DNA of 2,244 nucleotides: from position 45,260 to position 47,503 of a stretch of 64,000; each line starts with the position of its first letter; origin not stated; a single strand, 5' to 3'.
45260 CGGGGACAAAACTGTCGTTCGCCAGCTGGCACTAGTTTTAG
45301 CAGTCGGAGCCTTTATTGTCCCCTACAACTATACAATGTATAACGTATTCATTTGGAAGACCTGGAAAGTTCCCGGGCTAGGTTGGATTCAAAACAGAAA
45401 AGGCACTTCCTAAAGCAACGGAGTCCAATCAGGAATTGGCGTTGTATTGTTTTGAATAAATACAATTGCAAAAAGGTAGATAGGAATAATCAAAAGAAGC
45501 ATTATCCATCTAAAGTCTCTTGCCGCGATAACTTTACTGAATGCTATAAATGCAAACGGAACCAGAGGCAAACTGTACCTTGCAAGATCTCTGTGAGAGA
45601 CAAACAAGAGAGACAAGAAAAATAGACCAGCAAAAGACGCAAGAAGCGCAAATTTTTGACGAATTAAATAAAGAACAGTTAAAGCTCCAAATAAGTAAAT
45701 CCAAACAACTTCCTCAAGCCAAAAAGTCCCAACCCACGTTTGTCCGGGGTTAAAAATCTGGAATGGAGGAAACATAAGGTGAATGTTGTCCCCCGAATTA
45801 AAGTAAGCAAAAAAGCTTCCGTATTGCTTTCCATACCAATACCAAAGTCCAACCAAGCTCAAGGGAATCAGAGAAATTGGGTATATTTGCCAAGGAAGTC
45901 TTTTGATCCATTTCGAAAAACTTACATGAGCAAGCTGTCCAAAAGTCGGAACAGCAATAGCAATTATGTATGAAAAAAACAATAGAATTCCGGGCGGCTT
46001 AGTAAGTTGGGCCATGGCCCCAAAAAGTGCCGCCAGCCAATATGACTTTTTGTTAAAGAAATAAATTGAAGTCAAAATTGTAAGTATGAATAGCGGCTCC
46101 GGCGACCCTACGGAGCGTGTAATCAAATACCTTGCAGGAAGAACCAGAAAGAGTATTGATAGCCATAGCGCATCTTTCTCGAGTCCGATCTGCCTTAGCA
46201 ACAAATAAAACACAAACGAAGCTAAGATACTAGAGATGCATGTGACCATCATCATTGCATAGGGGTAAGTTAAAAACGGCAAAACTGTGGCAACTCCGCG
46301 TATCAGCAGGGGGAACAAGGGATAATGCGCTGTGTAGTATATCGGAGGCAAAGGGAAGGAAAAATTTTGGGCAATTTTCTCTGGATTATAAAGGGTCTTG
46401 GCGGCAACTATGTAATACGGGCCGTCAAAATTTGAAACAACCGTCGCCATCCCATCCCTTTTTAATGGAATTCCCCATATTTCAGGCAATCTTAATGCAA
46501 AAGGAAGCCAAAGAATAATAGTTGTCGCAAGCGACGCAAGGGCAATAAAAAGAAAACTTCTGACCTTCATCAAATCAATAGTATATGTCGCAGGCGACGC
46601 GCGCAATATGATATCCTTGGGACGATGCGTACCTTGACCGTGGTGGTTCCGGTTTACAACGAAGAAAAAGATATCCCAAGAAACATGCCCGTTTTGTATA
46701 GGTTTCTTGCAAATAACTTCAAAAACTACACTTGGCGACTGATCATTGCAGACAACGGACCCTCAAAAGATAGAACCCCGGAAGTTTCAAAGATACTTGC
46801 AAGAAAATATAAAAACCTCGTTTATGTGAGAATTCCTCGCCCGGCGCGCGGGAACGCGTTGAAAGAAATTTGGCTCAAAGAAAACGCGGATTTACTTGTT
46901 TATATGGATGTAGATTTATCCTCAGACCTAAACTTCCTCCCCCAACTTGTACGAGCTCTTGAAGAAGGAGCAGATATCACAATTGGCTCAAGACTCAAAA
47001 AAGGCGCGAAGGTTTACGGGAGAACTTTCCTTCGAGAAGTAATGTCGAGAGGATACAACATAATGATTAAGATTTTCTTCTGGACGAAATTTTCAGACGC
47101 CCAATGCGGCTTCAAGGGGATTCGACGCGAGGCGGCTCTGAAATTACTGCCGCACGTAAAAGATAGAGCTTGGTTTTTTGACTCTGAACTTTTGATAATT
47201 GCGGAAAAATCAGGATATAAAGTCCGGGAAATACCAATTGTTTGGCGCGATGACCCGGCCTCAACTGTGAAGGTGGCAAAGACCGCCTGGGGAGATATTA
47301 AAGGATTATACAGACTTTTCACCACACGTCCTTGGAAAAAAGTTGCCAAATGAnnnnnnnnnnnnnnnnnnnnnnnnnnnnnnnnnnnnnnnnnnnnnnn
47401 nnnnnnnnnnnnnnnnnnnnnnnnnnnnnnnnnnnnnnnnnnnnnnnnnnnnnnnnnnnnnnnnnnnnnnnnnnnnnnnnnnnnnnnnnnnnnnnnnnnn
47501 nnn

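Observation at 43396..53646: Tandem array of polyprenyl-phosphate sugar synthase (GT2) + GT-C transferase modules: a surface glycosylation locus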

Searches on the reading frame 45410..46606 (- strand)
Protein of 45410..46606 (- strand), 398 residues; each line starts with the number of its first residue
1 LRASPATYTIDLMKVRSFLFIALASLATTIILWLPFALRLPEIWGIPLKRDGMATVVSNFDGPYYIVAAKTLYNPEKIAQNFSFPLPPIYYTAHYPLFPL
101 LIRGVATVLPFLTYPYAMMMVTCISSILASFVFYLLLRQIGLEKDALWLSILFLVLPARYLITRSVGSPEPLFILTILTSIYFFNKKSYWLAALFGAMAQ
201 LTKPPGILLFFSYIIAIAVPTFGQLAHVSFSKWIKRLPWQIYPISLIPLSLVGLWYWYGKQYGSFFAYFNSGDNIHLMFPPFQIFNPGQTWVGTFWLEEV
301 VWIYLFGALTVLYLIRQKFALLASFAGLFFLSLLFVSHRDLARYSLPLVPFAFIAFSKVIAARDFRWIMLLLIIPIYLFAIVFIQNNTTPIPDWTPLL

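Call 4: search_protein_families(library=pfam, proteins=[window:45410-46606:-], max_evalue=0.01)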
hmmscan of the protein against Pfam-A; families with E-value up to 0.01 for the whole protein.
window:45410-46606:- (398 aa): 0 families

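Call 5: search_protein_families(library=ncbifam, proteins=[window:45410-46606:-], max_evalue=0.01)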
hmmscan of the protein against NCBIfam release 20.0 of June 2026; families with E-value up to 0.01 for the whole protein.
window:45410-46606:- (398 aa): 1 family
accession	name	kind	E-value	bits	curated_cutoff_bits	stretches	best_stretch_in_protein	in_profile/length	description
NF046093.1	AZOBR_p60025_fam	subfamily_domain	1.7e-09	37.2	150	1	56-219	56-213/232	AZOBR_p60025 family cell surface glycopolymer formation protein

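Call 17: find_homologous_proteins(query=window:45410-46606:-, max_evalue=0.001)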
Query window:45410-46606:- (398 aa): 2025 proteins with E <= 0.001 among 8000 candidates; the best 120 are listed.
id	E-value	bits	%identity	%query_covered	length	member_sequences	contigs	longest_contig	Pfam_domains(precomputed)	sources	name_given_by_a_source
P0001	8.8e-249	844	100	97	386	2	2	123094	-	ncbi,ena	-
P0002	3.6e-204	697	80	97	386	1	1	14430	-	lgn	-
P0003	3.1e-199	681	81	95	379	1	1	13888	-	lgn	-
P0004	4.5e-197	673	75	97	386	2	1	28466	-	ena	-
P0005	1.5e-195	668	78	95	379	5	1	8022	-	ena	-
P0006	2.8e-189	648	75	97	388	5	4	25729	-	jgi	-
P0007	7.7e-181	620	70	97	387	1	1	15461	-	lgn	-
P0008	1.7e-179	616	69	97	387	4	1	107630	-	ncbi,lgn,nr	ncbi:MAG: hypothetical protein HY376_00485 [Candidatus Blackburnbacteria bacterium]|nr:hypothetical 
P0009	1.5e-177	609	70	97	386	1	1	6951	-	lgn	-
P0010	5.4e-172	591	67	97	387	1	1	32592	-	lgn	-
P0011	2.0e-171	589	67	97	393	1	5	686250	-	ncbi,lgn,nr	ncbi:MAG: hypothetical protein HYU80_01820 [Candidatus Blackburnbacteria bacterium]|nr:hypothetical 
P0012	9.7e-171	587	68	97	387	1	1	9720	-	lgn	-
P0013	3.2e-170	585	64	97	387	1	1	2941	-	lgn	-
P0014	1.4e-168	580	65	97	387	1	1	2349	PF09594.17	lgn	-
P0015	1.0e-167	577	66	97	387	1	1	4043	-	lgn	-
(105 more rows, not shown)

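Call 21: find_related_loci(query=A1, collection=genome_contigs, flank=10000)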
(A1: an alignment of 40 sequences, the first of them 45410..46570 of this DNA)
Query A1 (386 aa) in genome_contigs; peptide patterns used: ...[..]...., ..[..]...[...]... (x = any residue, [..] = any of these).
599 stretches matched a pattern (row limit reached: there are more); 474 encode a relative of the query (tblastn E <= 1e-3); the best 80 are kept; 80 distinct loci.
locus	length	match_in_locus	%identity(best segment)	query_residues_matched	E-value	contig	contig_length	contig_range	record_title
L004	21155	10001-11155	75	2-386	0e+0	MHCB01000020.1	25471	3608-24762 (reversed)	MAG: Candidatus Blackburnbacteria bacterium RIFCSPHIGHO2_12_FULL_44_25 rifcsphigho2_12_scaffold_2803, whole genome shotg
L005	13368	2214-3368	67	2-386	5e-177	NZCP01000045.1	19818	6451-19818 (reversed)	MAG: Candidatus Woesebacteria bacterium isolate ARS1183 MHASMcontig_205258, whole genome shotgun sequence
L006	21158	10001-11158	67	1-386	7e-174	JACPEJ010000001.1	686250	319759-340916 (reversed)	MAG: Candidatus Blackburnbacteria bacterium isolate NC_groundwater_332_Ag_B-0.1um_41_18 GD18-4_B1_scaffold_152758, whole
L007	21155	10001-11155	67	1-386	2e-169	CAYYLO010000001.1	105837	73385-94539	MAG TPA_asm: uncultured Gammaproteobacteria bacterium isolate binchicken_co144_799 genome assembly, contig: NODE_452_len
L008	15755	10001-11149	69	4-386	8e-163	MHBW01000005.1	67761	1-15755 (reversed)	MAG: Candidatus Blackburnbacteria bacterium RIFCSPHIGHO2_01_FULL_43_15b rifcsphigho2_01_scaffold_1474, whole genome shot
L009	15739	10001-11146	65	2-386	5e-161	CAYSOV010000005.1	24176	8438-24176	MAG TPA_asm: uncultured Gammaproteobacteria bacterium isolate binchicken_co110_923 genome assembly, contig: NODE_4549_le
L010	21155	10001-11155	63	2-386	3e-159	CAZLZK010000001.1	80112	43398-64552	MAG TPA_asm: uncultured Gammaproteobacteria bacterium isolate SRP269290_co1_809 genome assembly, contig: NODE_289_length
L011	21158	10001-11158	63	1-386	5e-156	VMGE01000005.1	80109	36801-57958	MAG: Microgenomates group bacterium Gr01-1014_5 G01um10145_scaffold_139, whole genome shotgun sequence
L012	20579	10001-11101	62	18-384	2e-146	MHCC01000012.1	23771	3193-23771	MAG: Candidatus Blackburnbacteria bacterium RIFCSPLOWO2_01_FULL_40_20 rifcsplowo2_01_scaffold_3583, whole genome shotgun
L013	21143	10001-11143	54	3-386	3e-134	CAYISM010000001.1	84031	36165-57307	MAG TPA_asm: uncultured Gammaproteobacteria bacterium isolate ERP119705_co3_788 genome assembly, contig: NODE_170_length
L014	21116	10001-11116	56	13-386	5e-132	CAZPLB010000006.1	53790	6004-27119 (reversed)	MAG TPA_asm: uncultured Gammaproteobacteria bacterium isolate SRP200132_co2_495 genome assembly, contig: NODE_389_length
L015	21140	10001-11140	57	2-386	7e-131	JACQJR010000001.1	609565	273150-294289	MAG: Candidatus Microgenomates bacterium isolate NC_groundwater_1156_Ag_S-0.1um_40_307 S_p1_S3_coassembly_k141_153347, w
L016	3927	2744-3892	54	2-386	4e-133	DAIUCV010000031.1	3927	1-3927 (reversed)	MAG TPA_asm: Patescibacteria group bacterium isolate CTOTU14580 NODE_9772_length_3927_cov_9.021952, whole genome shotgun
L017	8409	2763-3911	55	2-386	3e-130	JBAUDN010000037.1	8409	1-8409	MAG: Microgenomates group bacterium isolate MFD13099_ilm_asm_bin3 k127_329301, whole genome shotgun sequence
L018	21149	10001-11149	55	2-386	6e-129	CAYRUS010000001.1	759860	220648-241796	MAG TPA_asm: uncultured Gammaproteobacteria bacterium isolate SRP144015_co1_9 genome assembly, contig: NODE_2_length_759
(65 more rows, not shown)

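Call 24: predict_structure(alignment_id=A1)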
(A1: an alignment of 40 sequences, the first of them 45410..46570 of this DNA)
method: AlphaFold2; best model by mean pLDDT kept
length: 386 residues; sequences in the alignment: 40
mean_pLDDT: 92.1   pTM: 0.92
mean pLDDT of the five models: 92.1, 91.3, 90.6, 90.3, 87.7
residues with pLDDT >= 90: 294; 70-90: 80; 50-70: 12; < 50: 0
segments of 3 or more residues with pLDDT < 50: none
pLDDT, mean of each block of 10 residues (from residue 1): 91 97 96 92 91 93 89 85 95 95 96 98 97 97 95 95 98 97 98 93 92 92 92 97 94 87 66 76 79 97 96 96 82 95 97 95 96 89 86
secondary structure, 60 per line:
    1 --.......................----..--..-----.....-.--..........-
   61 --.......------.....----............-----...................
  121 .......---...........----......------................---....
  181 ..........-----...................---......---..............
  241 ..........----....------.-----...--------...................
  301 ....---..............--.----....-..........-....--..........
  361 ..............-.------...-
elements in order: H3-25 H41-45 H50-59 H63-69 H76-80 H85-96 H102-127 H131-141 H146-151 H158-173 H177-190 H196-214 H218-223 H227-250 H255-258 H282-304 H308-321 H329-332 H334-343 H345-348 H351-374

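Call 73: list_cluster_members(proteins=[P0001, P0121])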
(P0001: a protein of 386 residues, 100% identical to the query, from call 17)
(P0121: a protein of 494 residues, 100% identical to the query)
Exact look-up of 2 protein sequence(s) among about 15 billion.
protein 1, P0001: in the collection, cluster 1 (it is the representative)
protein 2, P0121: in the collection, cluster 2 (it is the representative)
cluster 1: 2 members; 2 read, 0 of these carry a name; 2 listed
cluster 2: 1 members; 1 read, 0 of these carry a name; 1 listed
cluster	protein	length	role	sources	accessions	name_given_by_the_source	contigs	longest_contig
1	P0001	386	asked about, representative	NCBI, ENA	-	-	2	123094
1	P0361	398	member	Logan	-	-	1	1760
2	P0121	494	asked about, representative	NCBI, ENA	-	-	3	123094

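Call 81: search_protein_representatives(alignment_id=A1)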
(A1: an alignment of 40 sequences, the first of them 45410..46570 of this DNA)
Query: 40 sequences, 388 profile positions. Proteins with E-value up to 0.001 (for the whole library): 3700; up to 1e-10: 418; up to 1e-30: 156. The best 150 are listed.
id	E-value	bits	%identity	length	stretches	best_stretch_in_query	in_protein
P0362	3.4e-162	556.7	-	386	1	2-388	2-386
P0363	2.5e-139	481.4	-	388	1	2-388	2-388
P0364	1.8e-128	445.7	-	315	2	231-388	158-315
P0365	4.1e-115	401.7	-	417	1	3-386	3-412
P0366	1.5e-112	393.2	-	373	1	5-388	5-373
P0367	7.8e-106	371.2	-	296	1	6-285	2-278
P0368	2.4e-105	369.5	-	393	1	3-383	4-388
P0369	2.6e-102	359.6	-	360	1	41-388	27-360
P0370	2.9e-102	359.4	-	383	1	4-388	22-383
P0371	1.4e-100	353.9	-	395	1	3-388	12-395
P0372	2.0e-98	346.8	-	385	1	5-388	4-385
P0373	3.5e-98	346.0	-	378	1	3-388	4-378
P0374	3.2e-97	342.8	-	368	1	5-384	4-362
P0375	4.1e-97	342.5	-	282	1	108-388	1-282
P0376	1.4e-92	327.6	-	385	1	3-388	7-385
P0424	4.6e-54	200.7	-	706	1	18-378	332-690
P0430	2.4e-51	191.8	-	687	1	47-385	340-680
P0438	4.9e-49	184.2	-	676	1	32-385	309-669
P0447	5.3e-47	177.5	-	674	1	28-388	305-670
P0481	8.3e-39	150.5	-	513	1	33-384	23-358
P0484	1.3e-38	149.9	-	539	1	4-381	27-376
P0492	2.3e-37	145.7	-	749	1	44-385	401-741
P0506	6.1e-34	134.5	-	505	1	34-387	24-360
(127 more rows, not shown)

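Call 82: search_protein_families(library=pfam, proteins=[P0424, P0430, P0438, P0447, P0492, P0481, P0484, P0506], max_evalue=0.001)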
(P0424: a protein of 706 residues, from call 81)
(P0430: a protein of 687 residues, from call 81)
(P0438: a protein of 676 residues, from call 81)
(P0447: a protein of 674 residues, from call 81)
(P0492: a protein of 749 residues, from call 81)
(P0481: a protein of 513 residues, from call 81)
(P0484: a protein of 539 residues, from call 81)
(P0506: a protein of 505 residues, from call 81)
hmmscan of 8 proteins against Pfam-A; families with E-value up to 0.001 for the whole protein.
P0424 (706 aa): 0 families

P0430 (687 aa): 0 families

P0438 (676 aa): 0 families

P0447 (674 aa): 0 families

P0492 (749 aa): 0 families

P0481 (513 aa): 1 family
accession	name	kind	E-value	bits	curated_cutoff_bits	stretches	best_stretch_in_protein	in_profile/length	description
PF07691.17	PA14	-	3.4e-25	89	24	1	371-500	3-142/147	PA14 domain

P0484 (539 aa): 0 families

P0506 (505 aa): 2 families
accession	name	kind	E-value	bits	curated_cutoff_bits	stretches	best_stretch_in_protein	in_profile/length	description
PF07691.17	PA14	-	3.1e-10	40.5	24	1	381-491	12-130/147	PA14 domain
PF13231.12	PMT_2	-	0.00076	20.2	26.1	1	75-208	4-148/160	Dolichyl-phosphate-mannose-protein mannosyltransferase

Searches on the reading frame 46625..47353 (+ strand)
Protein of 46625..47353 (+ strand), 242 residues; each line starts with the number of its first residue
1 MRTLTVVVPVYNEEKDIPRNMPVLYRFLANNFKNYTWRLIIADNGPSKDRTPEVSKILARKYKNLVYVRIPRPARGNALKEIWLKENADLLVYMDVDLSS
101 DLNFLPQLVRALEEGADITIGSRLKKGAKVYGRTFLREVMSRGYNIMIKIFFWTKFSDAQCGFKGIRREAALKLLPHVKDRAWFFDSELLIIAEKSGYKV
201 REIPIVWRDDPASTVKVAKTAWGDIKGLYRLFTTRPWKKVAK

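Call 4: search_protein_families(library=pfam, proteins=[window:46625-47353:+], max_evalue=0.01)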
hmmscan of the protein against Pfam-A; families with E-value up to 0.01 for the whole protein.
window:46625-47353:+ (242 aa): 1 family
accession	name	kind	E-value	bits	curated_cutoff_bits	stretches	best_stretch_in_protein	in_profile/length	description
PF00535.33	Glycos_transf_2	-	1.3e-20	74.4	23.3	1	5-172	1-165/168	Glycosyl transferase family 2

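Call 5: search_protein_families(library=ncbifam, proteins=[window:46625-47353:+], max_evalue=0.01)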
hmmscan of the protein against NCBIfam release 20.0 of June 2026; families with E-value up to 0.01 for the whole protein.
window:46625-47353:+ (242 aa): 8 families
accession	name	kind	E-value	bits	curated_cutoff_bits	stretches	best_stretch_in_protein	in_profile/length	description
NF047588.1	GlcsyltransPgfSStrep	equivalog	2.3e-12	46.7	500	1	4-172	3-165/308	glycosyltransferase PgfS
NF041391.1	DPhHxTase_Halo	equivalog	4e-10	39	375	1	46-210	32-186/213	dolichyl-phosphate hexose transferase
NF007986.1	PRK10714.1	equivalog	5e-10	38.9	529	1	3-205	7-198/316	undecaprenyl-phosphate 4-deoxy-4-formamido-L-arabinose transferase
TIGR04182.1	glyco_TIGR04182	equivalog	1e-08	35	325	1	4-214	2-197/293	S-layer glycoprotein N-glycosyltransferase AglJ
TIGR03937.1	PgaC_IcaA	equivalog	4.6e-06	25.8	422.3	1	3-118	46-156/407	poly-beta-1,6-N-acetyl-D-glucosamine synthase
NF010496.0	PRK13915.1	equivalog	2.5e-05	23.5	262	1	2-117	31-147/307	glucosyl-3-phosphoglycerate synthase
NF038302.1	EPS_HpsE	equivalog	4.5e-05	22.6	300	1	4-103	3-102/307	hormogonium polysaccharide biosynthesis glycosyltransferase HpsE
TIGR04283.1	glyco_like_mftF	equivalog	0.00024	20.8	182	1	4-115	1-100/221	TIGR04283 family arsenosugar biosynthesis glycosyltransferase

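Call 10: search_solved_structures(query=window:46625-47353:+, max_evalue=0.001)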
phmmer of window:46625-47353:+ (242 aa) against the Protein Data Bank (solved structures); distinct sequences matched with E-value up to 0.001: 4.
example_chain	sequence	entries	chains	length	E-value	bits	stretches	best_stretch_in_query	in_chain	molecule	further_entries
5mlz_A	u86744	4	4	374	2e-17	66.9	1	4-232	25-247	Dolichol monophosphate mannose synthase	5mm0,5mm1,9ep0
9bhc_C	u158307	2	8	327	6.7e-07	32.4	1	3-185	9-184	Undecaprenyl-phosphate 4-deoxy-4-formamido-L-arabinose transferase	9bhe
8vxh_A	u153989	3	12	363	8.9e-07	32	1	3-185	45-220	Undecaprenyl-phosphate 4-deoxy-4-formamido-L-arabinose transferase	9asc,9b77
9hwj_A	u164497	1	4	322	2.8e-06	30.4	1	3-187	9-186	Undecaprenyl-phosphate 4-deoxy-4-formamido-L-arabinose transferase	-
